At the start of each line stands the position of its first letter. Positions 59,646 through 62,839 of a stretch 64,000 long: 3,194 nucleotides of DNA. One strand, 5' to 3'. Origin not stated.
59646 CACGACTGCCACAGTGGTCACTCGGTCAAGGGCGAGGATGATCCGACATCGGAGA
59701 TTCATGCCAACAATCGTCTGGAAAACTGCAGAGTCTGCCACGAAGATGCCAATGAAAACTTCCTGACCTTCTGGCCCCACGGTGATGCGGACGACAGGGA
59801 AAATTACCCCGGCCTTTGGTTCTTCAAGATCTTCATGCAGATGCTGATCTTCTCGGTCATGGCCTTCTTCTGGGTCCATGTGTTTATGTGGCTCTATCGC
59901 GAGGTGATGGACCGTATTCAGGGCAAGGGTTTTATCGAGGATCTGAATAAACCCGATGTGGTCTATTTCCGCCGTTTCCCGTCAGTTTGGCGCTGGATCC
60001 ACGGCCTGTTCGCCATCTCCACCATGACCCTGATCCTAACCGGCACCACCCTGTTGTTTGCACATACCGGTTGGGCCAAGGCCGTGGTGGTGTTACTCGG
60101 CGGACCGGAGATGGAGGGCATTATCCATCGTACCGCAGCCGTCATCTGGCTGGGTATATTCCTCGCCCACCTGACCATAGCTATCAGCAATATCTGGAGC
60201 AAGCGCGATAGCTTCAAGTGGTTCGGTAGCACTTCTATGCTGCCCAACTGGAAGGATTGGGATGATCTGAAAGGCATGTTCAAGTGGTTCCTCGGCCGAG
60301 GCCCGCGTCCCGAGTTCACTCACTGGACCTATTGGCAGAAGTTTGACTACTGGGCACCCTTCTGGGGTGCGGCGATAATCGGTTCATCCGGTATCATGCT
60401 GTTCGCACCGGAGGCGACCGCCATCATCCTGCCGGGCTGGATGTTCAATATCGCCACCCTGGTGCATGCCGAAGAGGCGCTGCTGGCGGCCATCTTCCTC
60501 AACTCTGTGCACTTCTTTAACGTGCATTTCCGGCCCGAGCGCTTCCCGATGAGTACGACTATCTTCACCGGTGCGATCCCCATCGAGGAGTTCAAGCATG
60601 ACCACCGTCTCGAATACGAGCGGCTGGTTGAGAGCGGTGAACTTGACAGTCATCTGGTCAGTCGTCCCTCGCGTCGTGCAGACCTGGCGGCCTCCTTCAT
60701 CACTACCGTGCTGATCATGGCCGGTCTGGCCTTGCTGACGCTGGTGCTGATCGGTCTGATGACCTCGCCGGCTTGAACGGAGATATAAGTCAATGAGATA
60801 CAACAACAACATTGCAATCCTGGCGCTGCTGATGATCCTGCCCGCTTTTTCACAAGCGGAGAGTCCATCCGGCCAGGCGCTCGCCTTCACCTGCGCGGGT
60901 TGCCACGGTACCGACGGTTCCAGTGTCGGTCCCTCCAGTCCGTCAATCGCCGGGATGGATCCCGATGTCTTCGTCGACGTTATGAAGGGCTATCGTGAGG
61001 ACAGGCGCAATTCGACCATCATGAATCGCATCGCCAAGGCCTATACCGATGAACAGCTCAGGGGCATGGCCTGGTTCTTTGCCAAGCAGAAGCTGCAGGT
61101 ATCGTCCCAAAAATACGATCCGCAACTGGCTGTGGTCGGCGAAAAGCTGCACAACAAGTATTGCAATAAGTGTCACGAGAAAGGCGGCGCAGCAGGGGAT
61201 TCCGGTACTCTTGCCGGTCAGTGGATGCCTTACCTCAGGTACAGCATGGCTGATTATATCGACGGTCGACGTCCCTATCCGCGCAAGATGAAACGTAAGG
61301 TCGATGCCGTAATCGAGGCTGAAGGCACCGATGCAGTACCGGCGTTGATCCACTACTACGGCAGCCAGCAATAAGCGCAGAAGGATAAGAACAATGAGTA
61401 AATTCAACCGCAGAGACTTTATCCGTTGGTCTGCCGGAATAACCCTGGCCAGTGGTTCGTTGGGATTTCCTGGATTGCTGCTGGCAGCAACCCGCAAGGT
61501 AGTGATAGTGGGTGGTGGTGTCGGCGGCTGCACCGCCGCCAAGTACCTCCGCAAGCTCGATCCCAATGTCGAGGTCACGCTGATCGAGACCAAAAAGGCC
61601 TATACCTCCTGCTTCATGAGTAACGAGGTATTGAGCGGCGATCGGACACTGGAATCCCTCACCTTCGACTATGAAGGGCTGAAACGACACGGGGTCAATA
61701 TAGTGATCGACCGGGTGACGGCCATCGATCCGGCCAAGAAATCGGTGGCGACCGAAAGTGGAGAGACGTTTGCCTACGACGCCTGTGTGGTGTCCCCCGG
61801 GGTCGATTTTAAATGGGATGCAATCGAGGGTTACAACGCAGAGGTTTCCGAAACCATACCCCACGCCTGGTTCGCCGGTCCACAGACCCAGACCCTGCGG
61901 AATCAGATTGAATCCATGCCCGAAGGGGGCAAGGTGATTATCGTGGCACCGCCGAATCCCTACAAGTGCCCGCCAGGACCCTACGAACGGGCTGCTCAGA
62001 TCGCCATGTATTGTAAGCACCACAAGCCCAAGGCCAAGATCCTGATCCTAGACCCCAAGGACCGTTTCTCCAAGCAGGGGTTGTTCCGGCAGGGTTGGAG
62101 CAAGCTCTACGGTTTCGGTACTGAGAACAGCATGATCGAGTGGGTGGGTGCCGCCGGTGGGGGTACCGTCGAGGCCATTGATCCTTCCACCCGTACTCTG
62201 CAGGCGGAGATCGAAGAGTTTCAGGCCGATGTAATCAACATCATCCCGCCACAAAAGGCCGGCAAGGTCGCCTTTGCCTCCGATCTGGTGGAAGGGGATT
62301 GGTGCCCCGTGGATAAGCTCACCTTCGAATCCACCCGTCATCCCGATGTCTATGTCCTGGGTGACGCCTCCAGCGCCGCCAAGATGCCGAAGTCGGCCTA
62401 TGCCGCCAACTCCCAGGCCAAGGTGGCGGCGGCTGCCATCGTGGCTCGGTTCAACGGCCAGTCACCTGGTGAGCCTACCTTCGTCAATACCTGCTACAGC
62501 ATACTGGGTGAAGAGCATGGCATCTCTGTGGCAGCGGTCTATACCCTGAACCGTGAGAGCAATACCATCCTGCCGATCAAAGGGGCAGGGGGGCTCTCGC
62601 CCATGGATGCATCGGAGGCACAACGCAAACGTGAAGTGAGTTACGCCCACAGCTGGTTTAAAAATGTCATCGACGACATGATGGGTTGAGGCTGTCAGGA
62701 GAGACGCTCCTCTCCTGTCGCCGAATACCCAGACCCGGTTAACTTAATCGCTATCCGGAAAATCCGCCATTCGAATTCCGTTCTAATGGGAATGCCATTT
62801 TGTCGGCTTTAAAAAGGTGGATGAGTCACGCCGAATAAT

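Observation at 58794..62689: Nine-haem cytochrome c / b-type cytochrome fusion apparently co-operonic with fccAB: candidate membrane electron outlet for flavocytochrome c sulfide dehydrogenase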

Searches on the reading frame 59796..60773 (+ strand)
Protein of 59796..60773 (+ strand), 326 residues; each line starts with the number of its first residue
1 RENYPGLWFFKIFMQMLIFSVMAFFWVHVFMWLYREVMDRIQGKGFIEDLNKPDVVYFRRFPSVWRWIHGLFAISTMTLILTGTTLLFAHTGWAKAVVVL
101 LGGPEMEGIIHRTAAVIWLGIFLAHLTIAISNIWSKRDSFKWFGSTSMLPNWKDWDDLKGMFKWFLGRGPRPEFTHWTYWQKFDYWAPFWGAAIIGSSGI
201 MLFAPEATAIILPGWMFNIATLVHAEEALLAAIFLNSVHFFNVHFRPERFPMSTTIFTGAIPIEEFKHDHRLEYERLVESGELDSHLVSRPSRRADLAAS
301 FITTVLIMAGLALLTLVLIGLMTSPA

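Call 40: search_solved_structures(query=A2, max_evalue=10, show_alignments=3)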
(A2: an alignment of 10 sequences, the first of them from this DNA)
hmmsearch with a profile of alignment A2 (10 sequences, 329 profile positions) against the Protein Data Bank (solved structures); distinct sequences matched with E-value up to 10: 2.
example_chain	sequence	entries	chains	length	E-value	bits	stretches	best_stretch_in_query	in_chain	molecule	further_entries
1kqf_C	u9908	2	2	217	2.4e-05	26.7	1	58-281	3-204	FORMATE DEHYDROGENASE, NITRATE-INDUCIBLE, CYTOCHROME B556(FDN) SUBUNIT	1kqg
6b87_A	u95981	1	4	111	0.18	14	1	16-88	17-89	TMHC2_E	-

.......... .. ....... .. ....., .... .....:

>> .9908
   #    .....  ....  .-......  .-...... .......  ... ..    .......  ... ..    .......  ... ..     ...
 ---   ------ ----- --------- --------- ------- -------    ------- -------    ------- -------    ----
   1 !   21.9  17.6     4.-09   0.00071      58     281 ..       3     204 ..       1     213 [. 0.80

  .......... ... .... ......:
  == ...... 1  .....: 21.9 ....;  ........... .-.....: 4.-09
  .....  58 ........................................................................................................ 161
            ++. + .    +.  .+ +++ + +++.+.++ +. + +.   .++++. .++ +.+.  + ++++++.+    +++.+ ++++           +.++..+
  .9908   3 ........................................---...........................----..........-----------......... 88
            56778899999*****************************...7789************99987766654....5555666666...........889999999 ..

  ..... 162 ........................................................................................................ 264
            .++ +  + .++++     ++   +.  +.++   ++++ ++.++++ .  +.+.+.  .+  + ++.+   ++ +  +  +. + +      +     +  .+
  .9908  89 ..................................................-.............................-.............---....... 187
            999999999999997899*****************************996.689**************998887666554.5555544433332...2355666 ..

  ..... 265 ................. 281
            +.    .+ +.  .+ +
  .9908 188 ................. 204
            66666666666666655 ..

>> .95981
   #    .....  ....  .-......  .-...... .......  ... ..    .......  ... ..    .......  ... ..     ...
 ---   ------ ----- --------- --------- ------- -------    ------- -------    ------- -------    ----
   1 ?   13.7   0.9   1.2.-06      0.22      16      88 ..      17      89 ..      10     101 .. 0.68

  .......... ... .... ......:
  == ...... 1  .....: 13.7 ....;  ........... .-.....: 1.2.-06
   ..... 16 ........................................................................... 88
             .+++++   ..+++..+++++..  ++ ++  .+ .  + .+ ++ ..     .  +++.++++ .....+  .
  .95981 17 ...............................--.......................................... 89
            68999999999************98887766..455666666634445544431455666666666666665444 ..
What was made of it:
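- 59799..60776 (+): Six-helix membrane domain containing an FdnI/HydC-type dihaem cytochrome b (aa 336-660, plus the stop codon). The profile against PDB hits FdnI at E 2.4e-5 with all four axial His aligned (call 40).
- On FdnI/HydC-type dihaem cytochrome b (Pfam PF01292): FdnI's YNAGQK segment aligns with the invariant TYWxKF motif in the conserved cytoplasmic loop (call 40).
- FdnI's quinone-site segment (YNAGQK) aligns with the invariant TYWxKF motif (call 40).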

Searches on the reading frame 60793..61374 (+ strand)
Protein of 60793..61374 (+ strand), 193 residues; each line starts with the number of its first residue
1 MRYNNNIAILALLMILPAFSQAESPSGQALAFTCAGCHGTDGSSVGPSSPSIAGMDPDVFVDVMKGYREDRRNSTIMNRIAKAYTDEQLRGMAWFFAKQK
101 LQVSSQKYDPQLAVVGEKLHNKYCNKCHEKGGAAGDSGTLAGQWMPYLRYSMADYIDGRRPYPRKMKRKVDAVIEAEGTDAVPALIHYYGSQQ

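Call 3: search_protein_families(library=pfam, proteins=[window:60793-61374:+], max_evalue=0.1)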
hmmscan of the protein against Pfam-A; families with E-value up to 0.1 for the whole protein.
window:60793-61374:+ (193 aa): 4 families
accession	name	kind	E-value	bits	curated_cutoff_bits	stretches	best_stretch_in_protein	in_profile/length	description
PF13442.11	Cytochrome_CBB3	-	1.7e-09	38.3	27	2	116-147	6-34/68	Cytochrome C oxidase, cbb3-type, subunit III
PF00034.26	Cytochrom_C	-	5.9e-07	31.2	21.3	1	27-75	4-53/90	Cytochrome c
PF14522.11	Cytochrome_C7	-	0.013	15.7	24.8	0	117-133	37-53/67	Cytochrome c7 and related cytochrome c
PF09699.15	Paired_CXXCH_1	-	0.021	14.9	20.6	0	121-132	6-17/41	Doubled CXXCH motif (Paired_CXXCH_1)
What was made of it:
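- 60793..61374 (+): fccA, dihaem cytochrome c subunit of flavocytochrome c sulfide dehydrogenase. Two cytochrome c domains (call 3).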

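Call 4: search_protein_families(library=ncbifam, proteins=[window:60793-61374:+], max_evalue=0.1)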
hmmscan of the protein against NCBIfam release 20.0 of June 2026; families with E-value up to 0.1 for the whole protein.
window:60793-61374:+ (193 aa): 12 families
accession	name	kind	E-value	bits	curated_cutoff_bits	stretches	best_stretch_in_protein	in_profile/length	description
NF049874.1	PdsA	exception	4.6e-25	88.6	330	1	8-193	3-198/198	periplasmic diheme shuttle PdsA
NF050122.1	bc1_QcrC_actin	exception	3.3e-07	29.9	200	1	27-188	44-210/253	cytochrome bc1 complex diheme cytochrome c subunit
TIGR00782.1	ccoP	equivalog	5.2e-05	22.7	179.95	1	30-132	114-222/285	cytochrome-c oxidase, cbb3-type subunit III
NF040606.1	CytoC_perox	subfamily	0.0011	18.3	150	1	107-137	292-322/524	di-heme-cytochrome C peroxidase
NF045930.1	Cytc6PetJCyano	equivalog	0.004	17.1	135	0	7-40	12-45/110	cytochrome c6 PetJ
NF041895.1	choice_anch_V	domain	0.0077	16.3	42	0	11-44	2-38/150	choice-of-anchor V domain-containing protein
NF045773.1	cytochro_C550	exception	0.013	15.4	125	0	27-63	53-87/118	cytochrome c550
NF045774.1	cytochro_C551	exception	0.018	15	118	0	29-48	45-65/110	cytochrome c551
TIGR04494.1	c550_PedF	equivalog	0.031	14.2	122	0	29-62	57-89/133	cytochrome c-550 PedF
NF008659.0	PRK11659.1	equivalog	0.037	13.7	184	0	90-131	15-56/188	cytochrome c nitrite reductase pentaheme subunit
TIGR01904.2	GSu_C4xC__C2xCH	domain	0.058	13.2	27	0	30-48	48-66/73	CxxxxCH/CxxCH domain c-type cytochrome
TIGR01905.1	paired_CXXCH_1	subfamily_domain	0.08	12.9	25.2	0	121-135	6-20/41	doubled CXXCH domain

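Call 57: search_solved_structures(query=window:60793-61371:+, max_evalue=0.001, show_alignments=1)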
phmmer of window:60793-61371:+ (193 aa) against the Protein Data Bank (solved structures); distinct sequences matched with E-value up to 0.001: 15.
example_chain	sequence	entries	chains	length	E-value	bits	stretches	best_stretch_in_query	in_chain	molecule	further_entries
1fcd_C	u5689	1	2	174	6.3e-50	173.2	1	25-193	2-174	FLAVOCYTOCHROME C SULFIDE DEHYDROGENASE (CYTOCHROME SUBUNIT)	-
3vrd_A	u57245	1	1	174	7.6e-48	166.4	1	25-193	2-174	Flavocytochrome c heme subunit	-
6q2u_A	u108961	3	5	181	5.4e-14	56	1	23-164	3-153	Cytochrome c4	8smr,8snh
5n1t_B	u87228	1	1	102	9.2e-12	48.7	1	11-97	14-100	Cytochrome C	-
1h1o_A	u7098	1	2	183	5.6e-11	46.1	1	33-96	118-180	CYTOCHROME C-552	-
8uf3_A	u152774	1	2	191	1e-10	45.3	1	27-134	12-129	Cytochrome C4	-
2zzs_A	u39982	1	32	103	1.9e-09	41.2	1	8-98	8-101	Cytochrome c554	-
1etp_A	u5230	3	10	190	2e-08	37.8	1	24-162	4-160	CYTOCHROME C4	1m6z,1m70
5lo9_A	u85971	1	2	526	7.3e-08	36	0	31-96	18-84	Cytochrome C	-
1c53_A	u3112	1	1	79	1.1e-07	35.4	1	27-98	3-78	CYTOCHROME C553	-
1dvh_A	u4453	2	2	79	1.2e-07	35.3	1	27-98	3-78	CYTOCHROME C553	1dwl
1e08_E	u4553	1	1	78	1.5e-07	35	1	27-98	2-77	CYTOCHROME C553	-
1cno_A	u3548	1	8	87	4e-07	33.6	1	25-99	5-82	CYTOCHROME C552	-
4o1w_A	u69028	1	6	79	9.4e-07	32.4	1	24-100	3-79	Cytochrome c552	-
2dvh_A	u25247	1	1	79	1.5e-06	31.7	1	27-98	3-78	CYTOCHROME C-553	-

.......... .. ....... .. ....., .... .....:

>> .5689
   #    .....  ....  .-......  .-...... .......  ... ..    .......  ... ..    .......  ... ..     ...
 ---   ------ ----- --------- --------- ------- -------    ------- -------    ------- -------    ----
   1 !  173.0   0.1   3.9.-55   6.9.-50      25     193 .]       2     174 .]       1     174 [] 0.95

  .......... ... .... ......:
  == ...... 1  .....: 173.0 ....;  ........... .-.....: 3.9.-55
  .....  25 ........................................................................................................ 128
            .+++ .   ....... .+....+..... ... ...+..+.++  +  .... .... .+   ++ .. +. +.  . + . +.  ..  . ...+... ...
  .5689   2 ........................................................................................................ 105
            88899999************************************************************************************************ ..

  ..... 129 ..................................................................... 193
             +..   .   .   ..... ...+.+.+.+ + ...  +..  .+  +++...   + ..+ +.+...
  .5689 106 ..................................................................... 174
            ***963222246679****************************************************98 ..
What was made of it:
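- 60793..61374 (+): Matches 1fcd_C at E 6e-50 over the full length (call 57).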

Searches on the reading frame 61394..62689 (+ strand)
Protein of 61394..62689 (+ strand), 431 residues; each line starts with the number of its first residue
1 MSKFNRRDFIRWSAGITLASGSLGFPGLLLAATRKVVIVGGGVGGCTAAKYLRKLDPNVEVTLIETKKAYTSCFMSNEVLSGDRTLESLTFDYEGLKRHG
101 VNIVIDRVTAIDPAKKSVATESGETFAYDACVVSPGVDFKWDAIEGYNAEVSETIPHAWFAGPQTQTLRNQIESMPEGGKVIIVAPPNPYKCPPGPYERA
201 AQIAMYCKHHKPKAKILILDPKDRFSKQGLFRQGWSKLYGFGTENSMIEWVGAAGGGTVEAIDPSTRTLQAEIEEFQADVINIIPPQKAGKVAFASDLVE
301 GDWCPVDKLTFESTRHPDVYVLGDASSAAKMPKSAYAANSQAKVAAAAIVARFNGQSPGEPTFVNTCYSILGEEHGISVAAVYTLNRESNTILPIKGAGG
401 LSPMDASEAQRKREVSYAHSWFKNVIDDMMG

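Call 3: search_protein_families(library=pfam, proteins=[window:61394-62689:+], max_evalue=0.1)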
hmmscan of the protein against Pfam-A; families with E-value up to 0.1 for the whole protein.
window:61394-62689:+ (431 aa): 15 families
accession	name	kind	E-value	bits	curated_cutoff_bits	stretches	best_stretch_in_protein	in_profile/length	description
PF21706.3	FCSD_central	-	8.3e-48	161.7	27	1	165-285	1-116/116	Sulfide dehydrogenase [flavocytochrome c] flavoprotein chain, central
PF09242.17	FCSD-flav_bind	-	2.5e-26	92.3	26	1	360-430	2-71/71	Flavocytochrome c sulphide dehydrogenase, flavin-binding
PF07992.20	Pyr_redox_2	-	9.8e-17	61.7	26.1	1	35-147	2-119/291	Pyridine nucleotide-disulphide oxidoreductase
PF01266.30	DAO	-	5.4e-07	29.9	27.9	1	35-67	1-31/353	FAD dependent oxidoreductase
PF13450.12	NAD_binding_8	-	5e-06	27.1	21.9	1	38-79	1-40/68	NAD(P)-binding Rossmann-like domain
PF01946.23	Thi4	-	0.00039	20.2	26.2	1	32-69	16-52/235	Thi4 family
PF13454.12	NAD_binding_9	-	0.00053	20.4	21.8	0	37-69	1-35/155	FAD-NAD(P)-binding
PF04820.20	Trp_halogenase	-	0.00078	18.8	21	1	35-68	1-36/458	Tryptophan halogenase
PF01262.27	AlaDh_PNT_C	-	0.0011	18.8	23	1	33-66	28-61/214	Alanine dehydrogenase/PNT, C-terminal domain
PF00070.33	Pyr_redox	-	0.0013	19.7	22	1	35-68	1-32/82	Pyridine nucleotide-disulphide oxidoreductase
PF06039.21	Mqo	-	0.0028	16.7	27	1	34-69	3-38/489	Malate:quinone oxidoreductase (Mqo)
PF01134.28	GIDA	-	0.011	15.3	22.1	1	35-67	1-33/391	Glucose inhibited division protein A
PF21799.2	MurD-like_N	-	0.025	15.3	27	0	35-68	2-33/88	Mur ligase MurD-like, N-terminal domain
PF10518.14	TAT_signal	-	0.035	14.5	22.7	1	3-19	1-17/21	TAT (twin-arginine translocation) pathway signal sequence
PF19890.4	DUF6363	-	0.079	13.2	26.4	0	169-191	19-41/75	Domain of unknown function (DUF6363)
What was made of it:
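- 61394..62689 (+): fccB, flavoprotein subunit with a TAT signal. FCSD_central and FCSD-flav_bind domains (call 3).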

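Call 4: search_protein_families(library=ncbifam, proteins=[window:61394-62689:+], max_evalue=0.1)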
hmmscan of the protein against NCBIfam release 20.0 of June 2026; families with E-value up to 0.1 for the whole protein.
window:61394-62689:+ (431 aa): 56 families (the best 25 are shown)
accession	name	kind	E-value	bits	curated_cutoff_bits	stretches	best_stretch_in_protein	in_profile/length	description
NF049943.1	SQR_III_seleno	exception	1e-29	103.7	525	1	34-423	1-386/406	type III sulfide quinone reductase, selenoprotein subtype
TIGR03169.1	Nterm_to_SelD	hypoth_equivalog_domain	1.3e-09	37.9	310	1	36-171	2-139/365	pyridine nucleotide-disulfide oxidoreductase family protein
NF042949.2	3PPDioc_HcaD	equivalog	2.7e-09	36.3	450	1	35-136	3-107/386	3-phenylpropionate/cinnamic acid dioxygenase ferredoxin--NAD(+) reductase subunit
TIGR03385.1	CoA_CoA_reduc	equivalog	1.1e-08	34.3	578.8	1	35-158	1-134/439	CoA-disulfide reductase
TIGR00562.1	proto_IX_ox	equivalog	6.3e-06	25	97.85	1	33-67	2-36/470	protoporphyrinogen oxidase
TIGR01292.1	TRX_reduct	equivalog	3.6e-05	22.7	343.45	1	35-146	2-119/300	thioredoxin-disulfide reductase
NF005313.0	PRK06847.1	subfamily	5.1e-05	22.4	372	1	32-69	3-38/375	hypothetical protein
TIGR02374.1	nitri_red_nirB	equivalog_domain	6.4e-05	21.5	578.35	1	36-136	1-105/794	nitrite reductase large subunit NirB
NF010037.0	PRK13512.1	equivalog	0.00017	20.6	394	1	34-138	2-116/438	CoA-disulfide reductase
NF007286.0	PRK09754.1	equivalog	0.00023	20.1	447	1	34-136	4-109/400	phenylpropionate dioxygenase ferredoxin reductase subunit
NF045765.1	PhenlGlyoxDHPadH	equivalog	0.00041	19.4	475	1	30-151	140-253/416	NADH-dependent phenylglyoxylate dehydrogenase subunit epsilon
NF041682.1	ant_diox_AndAa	equivalog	0.00042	19.1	650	1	33-136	3-110/406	anthranilate 1,2-dioxygenase system ferredoxin--NAD(+) reductase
NF006101.0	PRK08255.1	equivalog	0.00055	18.1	1078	1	35-90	2-55/768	bifunctional salicylyl-CoA 5-hydroxylase/oxidoreductase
TIGR01350.1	lipoamide_DH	equivalog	0.00058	18.7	408.8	1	34-136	171-266/461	dihydrolipoyl dehydrogenase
NF003585.0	PRK05249.1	equivalog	0.00087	18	465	1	32-80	175-220/464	Si-specific NAD(P)(+) transhydrogenase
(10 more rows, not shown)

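Call 56: search_solved_structures(query=window:61394-62686:+, max_evalue=1e-10, show_alignments=1)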
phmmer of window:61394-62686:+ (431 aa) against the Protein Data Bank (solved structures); distinct sequences matched with E-value up to 1e-10: 8.
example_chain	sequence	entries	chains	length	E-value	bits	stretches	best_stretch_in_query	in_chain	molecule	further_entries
3vrd_B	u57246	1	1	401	2.3e-145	488.1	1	33-431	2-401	Flavocytochrome c flavin subunit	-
1fcd_A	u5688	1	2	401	4e-142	477.5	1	33-431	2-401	FLAVOCYTOCHROME C SULFIDE DEHYDROGENASE (FLAVIN-BINDING SUBUNIT)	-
5n1t_A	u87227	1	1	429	1.4e-127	429.6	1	1-431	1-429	flavin-binding subunit of sulfide dehydrogenase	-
8dhk_A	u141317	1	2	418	1.3e-12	50.8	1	35-360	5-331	Sulfide:quinone oxidoreductase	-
6mp5_A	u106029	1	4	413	3.1e-12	49.5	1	35-360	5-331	Sulfide:quinone oxidoreductase, mitochondrial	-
6mo6_A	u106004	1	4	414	3.2e-12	49.5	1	35-360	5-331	Sulfide:quinone oxidoreductase, mitochondrial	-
6oi5_A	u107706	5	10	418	3.3e-12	49.4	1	35-360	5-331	Sulfide:quinone oxidoreductase, mitochondrial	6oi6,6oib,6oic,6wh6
3hyv_A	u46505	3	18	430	8.7e-11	44.7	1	34-210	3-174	Sulfide-quinone reductase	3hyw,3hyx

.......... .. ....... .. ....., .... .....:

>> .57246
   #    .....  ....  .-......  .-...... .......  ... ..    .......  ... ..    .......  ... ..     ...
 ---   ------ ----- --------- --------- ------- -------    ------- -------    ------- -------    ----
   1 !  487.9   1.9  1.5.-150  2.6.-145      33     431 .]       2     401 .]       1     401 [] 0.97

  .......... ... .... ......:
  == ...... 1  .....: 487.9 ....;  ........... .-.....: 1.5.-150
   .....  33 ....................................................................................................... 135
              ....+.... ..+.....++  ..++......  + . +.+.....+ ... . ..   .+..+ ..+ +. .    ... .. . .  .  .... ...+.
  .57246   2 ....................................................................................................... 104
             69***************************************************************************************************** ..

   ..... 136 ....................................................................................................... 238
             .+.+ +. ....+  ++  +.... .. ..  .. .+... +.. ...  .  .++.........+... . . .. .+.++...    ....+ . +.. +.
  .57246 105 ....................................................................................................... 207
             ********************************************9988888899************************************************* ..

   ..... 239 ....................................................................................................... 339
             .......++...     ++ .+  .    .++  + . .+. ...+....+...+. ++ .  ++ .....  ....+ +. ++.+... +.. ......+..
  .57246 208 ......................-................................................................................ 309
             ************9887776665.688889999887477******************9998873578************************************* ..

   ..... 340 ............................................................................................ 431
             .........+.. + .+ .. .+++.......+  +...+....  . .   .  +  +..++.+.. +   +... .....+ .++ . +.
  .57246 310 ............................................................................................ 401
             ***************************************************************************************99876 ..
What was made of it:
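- Checked: fccA and fccB are canonical (calls 3, 56, 57).
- Calls 3, 56 and 57.
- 61394..62689 (+): The FAD-binding Cys (C73) and both active-site Cys are conserved in the alignment (call 56).
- On Sulfide:quinone oxidoreductase (SQR): FccB matches SQR structures only at E 1e-11 to 1e-12, against 1e-145 for FCSD (call 56).
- Closest known: Sulfide:quinone oxidoreductase. Different: FccB is only distantly related to it (E about 1e-12, call 56).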
